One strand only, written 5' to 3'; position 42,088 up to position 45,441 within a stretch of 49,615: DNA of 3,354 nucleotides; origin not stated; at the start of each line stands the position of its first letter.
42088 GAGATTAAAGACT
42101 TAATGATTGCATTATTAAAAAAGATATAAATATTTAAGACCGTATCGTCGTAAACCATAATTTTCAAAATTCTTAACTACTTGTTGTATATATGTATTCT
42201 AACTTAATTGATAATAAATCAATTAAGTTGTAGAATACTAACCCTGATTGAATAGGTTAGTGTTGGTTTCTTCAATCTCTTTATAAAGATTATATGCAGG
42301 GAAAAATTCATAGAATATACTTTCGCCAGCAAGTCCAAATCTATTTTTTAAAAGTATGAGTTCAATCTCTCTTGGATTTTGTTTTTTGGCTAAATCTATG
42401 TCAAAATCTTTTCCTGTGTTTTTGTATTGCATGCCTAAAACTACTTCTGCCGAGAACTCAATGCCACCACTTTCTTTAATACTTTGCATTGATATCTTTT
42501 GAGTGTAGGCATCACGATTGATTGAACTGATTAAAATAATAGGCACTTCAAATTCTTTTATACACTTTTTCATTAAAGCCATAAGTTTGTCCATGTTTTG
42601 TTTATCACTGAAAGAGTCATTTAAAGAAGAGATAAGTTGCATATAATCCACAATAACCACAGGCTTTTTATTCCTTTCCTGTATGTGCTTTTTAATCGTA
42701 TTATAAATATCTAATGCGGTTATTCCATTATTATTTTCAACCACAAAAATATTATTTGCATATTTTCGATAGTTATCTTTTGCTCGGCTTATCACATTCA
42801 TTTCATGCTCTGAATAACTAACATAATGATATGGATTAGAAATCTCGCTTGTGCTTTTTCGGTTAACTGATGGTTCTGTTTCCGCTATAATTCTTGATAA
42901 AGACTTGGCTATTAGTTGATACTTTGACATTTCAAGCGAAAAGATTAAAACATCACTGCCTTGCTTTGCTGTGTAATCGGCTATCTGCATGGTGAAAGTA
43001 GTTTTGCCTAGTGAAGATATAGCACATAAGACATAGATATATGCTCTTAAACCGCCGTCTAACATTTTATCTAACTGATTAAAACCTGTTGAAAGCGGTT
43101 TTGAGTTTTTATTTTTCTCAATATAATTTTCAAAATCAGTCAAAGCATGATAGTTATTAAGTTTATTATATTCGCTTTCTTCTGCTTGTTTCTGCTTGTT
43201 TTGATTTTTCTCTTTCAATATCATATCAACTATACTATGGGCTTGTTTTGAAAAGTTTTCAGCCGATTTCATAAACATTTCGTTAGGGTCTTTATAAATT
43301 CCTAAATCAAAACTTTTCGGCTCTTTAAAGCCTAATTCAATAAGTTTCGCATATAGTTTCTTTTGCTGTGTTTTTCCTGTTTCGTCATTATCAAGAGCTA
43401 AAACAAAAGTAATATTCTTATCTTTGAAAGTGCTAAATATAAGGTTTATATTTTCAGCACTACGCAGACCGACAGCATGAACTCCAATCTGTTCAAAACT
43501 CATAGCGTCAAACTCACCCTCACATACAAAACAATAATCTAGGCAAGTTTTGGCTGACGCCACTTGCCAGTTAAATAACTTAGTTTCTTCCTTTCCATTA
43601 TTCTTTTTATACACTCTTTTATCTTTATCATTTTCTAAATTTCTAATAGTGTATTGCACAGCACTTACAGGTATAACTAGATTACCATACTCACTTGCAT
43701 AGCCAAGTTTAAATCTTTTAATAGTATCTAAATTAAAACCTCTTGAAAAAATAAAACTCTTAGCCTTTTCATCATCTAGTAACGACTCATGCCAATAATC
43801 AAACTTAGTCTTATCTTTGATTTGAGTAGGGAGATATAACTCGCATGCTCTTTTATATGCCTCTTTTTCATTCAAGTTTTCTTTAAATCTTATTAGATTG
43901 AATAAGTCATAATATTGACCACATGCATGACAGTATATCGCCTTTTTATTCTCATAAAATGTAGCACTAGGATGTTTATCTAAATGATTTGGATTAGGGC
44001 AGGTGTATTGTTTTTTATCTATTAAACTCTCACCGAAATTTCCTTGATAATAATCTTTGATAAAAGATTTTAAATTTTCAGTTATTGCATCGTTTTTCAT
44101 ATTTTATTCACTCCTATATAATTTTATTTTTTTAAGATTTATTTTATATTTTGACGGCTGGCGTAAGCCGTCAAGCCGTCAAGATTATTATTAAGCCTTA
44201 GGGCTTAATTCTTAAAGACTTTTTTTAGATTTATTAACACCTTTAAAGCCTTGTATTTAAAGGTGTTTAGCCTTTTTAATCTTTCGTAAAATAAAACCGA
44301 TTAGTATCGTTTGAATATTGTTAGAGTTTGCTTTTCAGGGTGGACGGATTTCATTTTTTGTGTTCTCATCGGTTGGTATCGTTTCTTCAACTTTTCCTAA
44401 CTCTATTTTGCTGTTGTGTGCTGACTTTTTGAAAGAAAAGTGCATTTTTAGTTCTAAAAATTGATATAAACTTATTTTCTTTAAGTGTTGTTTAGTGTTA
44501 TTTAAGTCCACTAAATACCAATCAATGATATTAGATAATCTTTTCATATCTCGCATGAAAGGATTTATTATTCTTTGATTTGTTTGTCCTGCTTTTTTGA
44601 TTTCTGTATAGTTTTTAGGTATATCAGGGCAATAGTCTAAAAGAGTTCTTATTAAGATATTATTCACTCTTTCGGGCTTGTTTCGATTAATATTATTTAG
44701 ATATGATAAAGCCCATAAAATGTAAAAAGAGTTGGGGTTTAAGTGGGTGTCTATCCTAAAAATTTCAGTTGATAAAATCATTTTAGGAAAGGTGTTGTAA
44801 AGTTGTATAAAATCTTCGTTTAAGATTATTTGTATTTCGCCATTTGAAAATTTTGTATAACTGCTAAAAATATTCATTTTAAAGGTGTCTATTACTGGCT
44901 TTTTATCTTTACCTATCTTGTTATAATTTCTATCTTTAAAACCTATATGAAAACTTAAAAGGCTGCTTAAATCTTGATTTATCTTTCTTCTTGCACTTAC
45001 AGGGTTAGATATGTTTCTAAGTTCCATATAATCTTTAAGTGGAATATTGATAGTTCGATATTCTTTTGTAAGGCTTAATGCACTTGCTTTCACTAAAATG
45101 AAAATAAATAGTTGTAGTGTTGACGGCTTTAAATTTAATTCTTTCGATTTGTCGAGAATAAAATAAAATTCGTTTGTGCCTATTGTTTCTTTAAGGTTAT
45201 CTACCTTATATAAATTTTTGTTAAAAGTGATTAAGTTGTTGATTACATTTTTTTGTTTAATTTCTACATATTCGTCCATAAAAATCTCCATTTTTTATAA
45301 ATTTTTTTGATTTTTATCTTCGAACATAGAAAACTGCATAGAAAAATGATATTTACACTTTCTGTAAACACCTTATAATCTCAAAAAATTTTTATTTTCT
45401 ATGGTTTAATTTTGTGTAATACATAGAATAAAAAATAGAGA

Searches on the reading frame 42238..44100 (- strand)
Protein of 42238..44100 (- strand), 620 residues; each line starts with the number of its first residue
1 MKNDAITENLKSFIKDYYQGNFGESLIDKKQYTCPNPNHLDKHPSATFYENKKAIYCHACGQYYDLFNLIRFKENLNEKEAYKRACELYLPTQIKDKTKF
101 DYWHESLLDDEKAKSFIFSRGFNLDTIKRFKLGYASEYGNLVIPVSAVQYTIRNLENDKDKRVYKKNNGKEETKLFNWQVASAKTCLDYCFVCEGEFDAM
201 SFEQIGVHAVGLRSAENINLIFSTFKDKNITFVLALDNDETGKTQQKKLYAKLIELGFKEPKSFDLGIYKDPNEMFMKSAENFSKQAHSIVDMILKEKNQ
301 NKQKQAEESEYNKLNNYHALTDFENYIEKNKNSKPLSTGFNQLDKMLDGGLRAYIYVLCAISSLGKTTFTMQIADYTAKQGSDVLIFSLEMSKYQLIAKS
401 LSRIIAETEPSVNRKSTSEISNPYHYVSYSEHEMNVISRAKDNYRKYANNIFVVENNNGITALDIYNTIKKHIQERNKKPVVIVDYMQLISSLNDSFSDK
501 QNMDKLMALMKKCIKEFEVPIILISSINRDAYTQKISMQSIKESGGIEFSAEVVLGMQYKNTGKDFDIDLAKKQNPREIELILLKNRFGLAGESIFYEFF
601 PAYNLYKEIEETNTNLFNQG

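Call 3: search_protein_families(library=pfam, proteins=[window:42238-44100:-], max_evalue=0.1)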
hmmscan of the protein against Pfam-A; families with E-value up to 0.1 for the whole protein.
window:42238-44100:- (620 aa): 12 families
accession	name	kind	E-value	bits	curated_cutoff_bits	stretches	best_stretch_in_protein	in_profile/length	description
PF03796.21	DnaB_C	-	4e-35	121.9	27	1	336-593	2-241/255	DnaB-like helicase C terminal domain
PF13155.12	Toprim_2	-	6.5e-11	42.9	22.1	1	191-275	1-87/88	Toprim-like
PF06745.19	ATPase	-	4.5e-05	23.4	26.6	1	337-399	2-66/231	KaiC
PF01807.25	Zn_ribbon_DnaG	-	6e-05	23.2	24.9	1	30-88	30-88/98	CHC2 zinc finger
PF13362.12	Toprim_3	-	0.00015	22.6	27.2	1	190-259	2-73/95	Toprim domain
PF08275.17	DNAG_N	-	0.0042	17.6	26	1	104-155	3-57/128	DNA primase catalytic core, N-terminal domain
PF13481.12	AAA_25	-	0.009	16.1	27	1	343-523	22-186/195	AAA domain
PF01656.29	CbiA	-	0.014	15.8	25.4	1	363-534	9-90/125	CobQ/CobB/MinD/ParA nucleotide binding domain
PF13401.12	AAA_22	-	0.015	16.1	27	0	353-524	5-121/130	AAA domain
PF13662.12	Toprim_4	-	0.03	15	25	0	192-255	5-76/85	Toprim domain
PF24110.1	DUF7385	-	0.057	13.5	28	0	43-75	15-45/72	Family of unknown function (DUF7385)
PF01751.28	Toprim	-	0.058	14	23.1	0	191-251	3-78/96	Toprim domain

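Call 4: search_protein_families(library=padloc, proteins=[window:42238-44100:-], max_evalue=0.1)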
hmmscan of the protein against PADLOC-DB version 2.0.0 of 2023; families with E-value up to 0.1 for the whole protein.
window:42238-44100:- (620 aa): 2 families
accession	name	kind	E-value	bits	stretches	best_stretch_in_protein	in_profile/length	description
PDLC03767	RT_UG29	-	1.2e-14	50.7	2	190-317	264-406/2280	DRT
PDLC03800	RTasDnaG-like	-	1.3e-13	48.6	2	171-278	269-374/550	DRT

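Call 5: search_protein_families(library=phrogs, proteins=[window:42238-44100:-], max_evalue=0.1)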
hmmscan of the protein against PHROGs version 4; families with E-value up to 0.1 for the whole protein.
window:42238-44100:- (620 aa): 13 families
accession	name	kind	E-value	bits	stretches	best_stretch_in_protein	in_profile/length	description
phrog_239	-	DNA, RNA and nucleotide metabolism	1.1e-50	174.4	1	21-599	32-589/801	DNA primase/helicase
phrog_19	-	DNA, RNA and nucleotide metabolism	1.1e-38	134.5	1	280-615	276-587/621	DnaB-like replicative helicase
phrog_243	-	DNA, RNA and nucleotide metabolism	3.3e-26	92.9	1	328-610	10-269/273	DnaB-like replicative helicase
phrog_47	-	DNA, RNA and nucleotide metabolism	1.3e-25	91.1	1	30-313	51-370/947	DNA primase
phrog_6444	-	DNA, RNA and nucleotide metabolism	2.2e-11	44.3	2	30-140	34-166/577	DNA primase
phrog_11530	-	unknown function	1e-10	42.8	1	449-592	4-142/184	-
phrog_849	-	DNA, RNA and nucleotide metabolism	4.6e-09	36.7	1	145-302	197-347/435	DNA primase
phrog_360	-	DNA, RNA and nucleotide metabolism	7.6e-08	33.5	1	8-88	6-86/133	DNA primase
phrog_1139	-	DNA, RNA and nucleotide metabolism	2.1e-06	27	1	31-279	29-272/895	DNA primase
phrog_11992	-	unknown function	4.6e-06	28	1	30-89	28-83/177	-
phrog_18097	-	DNA, RNA and nucleotide metabolism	5.3e-06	27.1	1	30-96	31-97/199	DNA primase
phrog_6891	-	other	0.0047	17.6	1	365-492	54-134/310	ATPase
phrog_5954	-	unknown function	0.1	13.3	0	4-63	29-83/143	-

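Call 40: search_protein_families(library=ncbifam, proteins=[window:42238-44100:-], max_evalue=0.01)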
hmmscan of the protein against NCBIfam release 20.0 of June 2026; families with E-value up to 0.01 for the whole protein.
window:42238-44100:- (620 aa): 22 families
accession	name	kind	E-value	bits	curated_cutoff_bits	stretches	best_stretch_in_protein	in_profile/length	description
TIGR00665.1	DnaB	equivalog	2.7e-34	118.7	385.25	1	283-604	128-428/435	replicative DNA helicase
TIGR03600.1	phage_DnaB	exception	1.2e-32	113.5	498.65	1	303-593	142-416/421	phage replicative helicase, DnaB family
NF004384.0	PRK05748.1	equivalog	1.2e-29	103.2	525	1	309-615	157-448/452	replicative DNA helicase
NF005852.0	PRK07773.1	equivalog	3e-24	85.4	780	1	287-555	150-407/886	replicative DNA helicase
NF004109.0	PRK05595.1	equivalog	3.3e-23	82.1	737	1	284-561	131-396/444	replicative DNA helicase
NF006306.0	PRK08506.1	equivalog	4.3e-23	81.7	596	1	282-557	119-384/472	replicative DNA helicase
NF005240.0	PRK06749.1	subfamily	1.6e-21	76.6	686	1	309-592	140-411/428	replicative DNA helicase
NF006443.0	PRK08760.1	equivalog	2e-21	75.9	741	1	318-613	194-471/476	replicative DNA helicase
NF005369.0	PRK06904.1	equivalog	1.5e-20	73.4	809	1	322-561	192-421/474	replicative DNA helicase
NF005424.0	PRK07004.1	equivalog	1.4e-19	70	834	1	334-603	194-445/460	replicative DNA helicase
NF040583.1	dnaB_SPI-7_type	exception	1.9e-19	70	655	1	281-561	121-392/434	SPI-7-type island replicative DNA helicase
NF004967.0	PRK06321.1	equivalog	5.6e-18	65.1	751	1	275-592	152-449/472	replicative DNA helicase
NF005945.0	PRK08006.1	equivalog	7.1e-17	61.4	898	1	334-557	205-418/471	replicative DNA helicase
NF006458.0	PRK08840.1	equivalog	2.2e-16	59.6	884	1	335-592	199-440/464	replicative DNA helicase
TIGR01391.1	dnaG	equivalog_domain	4.6e-16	58.7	283.6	2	157-318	230-391/414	DNA primase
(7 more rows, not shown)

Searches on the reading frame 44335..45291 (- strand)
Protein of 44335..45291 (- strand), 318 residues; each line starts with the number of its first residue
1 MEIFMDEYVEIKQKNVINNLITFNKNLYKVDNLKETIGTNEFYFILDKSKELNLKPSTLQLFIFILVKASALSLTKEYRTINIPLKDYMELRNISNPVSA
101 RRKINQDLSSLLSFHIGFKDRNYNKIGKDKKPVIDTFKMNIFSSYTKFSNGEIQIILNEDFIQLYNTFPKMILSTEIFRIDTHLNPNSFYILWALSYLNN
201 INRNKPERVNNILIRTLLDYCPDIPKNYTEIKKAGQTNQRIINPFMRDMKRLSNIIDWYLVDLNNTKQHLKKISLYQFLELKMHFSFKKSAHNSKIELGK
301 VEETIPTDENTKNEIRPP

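Call 3: search_protein_families(library=pfam, proteins=[window:44335-45291:-], max_evalue=0.1)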
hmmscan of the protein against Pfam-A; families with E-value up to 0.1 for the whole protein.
window:44335-45291:- (318 aa): 1 family
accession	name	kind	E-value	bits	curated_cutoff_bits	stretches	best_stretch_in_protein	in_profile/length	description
PF18498.6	DUF5618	-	0.019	15.6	33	1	245-305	52-116/121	Domain of unknown function (DUF5618)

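Call 4: search_protein_families(library=padloc, proteins=[window:44335-45291:-], max_evalue=0.1)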
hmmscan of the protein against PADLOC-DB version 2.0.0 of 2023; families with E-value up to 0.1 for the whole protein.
window:44335-45291:- (318 aa): 1 family
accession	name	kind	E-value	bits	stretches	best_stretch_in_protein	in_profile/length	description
PDLC02290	AbiEii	-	0.01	13.4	1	242-274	33-65/290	AbiEii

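Call 5: search_protein_families(library=phrogs, proteins=[window:44335-45291:-], max_evalue=0.1)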
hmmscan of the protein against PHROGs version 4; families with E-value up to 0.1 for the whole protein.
window:44335-45291:- (318 aa): 0 families

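Call 40: search_protein_families(library=ncbifam, proteins=[window:44335-45291:-], max_evalue=0.01)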
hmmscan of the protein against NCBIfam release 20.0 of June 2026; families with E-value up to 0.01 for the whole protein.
window:44335-45291:- (318 aa): 0 families
